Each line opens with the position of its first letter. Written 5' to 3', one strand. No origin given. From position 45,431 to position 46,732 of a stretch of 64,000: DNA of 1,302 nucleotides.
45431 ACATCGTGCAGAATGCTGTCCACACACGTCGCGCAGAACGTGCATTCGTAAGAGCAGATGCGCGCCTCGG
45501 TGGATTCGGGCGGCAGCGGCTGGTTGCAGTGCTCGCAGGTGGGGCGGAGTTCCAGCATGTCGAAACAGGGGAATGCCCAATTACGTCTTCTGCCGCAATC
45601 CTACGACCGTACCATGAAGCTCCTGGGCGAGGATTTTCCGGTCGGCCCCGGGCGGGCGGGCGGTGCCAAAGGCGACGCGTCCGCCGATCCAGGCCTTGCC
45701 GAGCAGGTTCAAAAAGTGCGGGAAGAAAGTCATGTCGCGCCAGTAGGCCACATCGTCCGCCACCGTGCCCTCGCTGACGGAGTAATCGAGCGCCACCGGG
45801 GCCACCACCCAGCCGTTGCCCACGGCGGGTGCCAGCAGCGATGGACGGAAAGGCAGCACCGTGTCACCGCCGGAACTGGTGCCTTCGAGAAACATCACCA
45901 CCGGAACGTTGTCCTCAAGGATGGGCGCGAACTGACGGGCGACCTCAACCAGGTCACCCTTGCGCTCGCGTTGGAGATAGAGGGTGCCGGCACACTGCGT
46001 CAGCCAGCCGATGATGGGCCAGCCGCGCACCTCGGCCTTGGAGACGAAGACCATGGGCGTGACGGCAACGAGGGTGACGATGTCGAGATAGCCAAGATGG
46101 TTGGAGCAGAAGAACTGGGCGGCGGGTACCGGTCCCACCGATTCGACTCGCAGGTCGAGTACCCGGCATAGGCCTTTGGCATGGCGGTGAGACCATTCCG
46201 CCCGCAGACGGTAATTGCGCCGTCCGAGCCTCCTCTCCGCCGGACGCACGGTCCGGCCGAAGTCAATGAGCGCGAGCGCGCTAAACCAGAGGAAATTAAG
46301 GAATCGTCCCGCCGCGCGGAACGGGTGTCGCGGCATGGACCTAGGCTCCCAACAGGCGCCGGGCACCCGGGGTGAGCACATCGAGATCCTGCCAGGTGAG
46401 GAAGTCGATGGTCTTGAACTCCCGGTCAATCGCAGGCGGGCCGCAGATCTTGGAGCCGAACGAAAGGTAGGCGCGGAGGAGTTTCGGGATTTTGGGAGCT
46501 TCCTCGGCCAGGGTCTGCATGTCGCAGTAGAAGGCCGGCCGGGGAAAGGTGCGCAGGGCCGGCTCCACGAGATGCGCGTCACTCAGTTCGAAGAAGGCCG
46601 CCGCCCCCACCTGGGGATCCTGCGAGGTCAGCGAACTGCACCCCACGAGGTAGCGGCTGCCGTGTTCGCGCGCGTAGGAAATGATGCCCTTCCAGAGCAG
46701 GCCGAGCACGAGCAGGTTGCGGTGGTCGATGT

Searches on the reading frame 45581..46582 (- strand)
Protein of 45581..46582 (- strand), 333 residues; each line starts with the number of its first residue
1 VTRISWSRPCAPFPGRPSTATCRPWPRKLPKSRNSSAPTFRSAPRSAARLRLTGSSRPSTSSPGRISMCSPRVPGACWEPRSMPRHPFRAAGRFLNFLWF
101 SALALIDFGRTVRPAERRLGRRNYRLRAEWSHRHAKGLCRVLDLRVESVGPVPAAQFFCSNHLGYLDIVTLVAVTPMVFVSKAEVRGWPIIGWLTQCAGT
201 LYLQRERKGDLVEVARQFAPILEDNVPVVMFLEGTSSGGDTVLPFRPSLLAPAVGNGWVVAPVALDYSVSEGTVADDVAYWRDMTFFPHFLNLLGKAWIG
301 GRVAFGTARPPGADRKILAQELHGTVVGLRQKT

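Call 3: search_protein_families(library=pfam, proteins=[window:45581-46582:-], max_evalue=0.01)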
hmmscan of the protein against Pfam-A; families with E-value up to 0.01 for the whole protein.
window:45581-46582:- (333 aa): 1 family
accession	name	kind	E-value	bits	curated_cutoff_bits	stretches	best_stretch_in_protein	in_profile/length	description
PF01553.26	Acyltransferase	-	3.8e-14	53.1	23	1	158-265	18-131/132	Acyltransferase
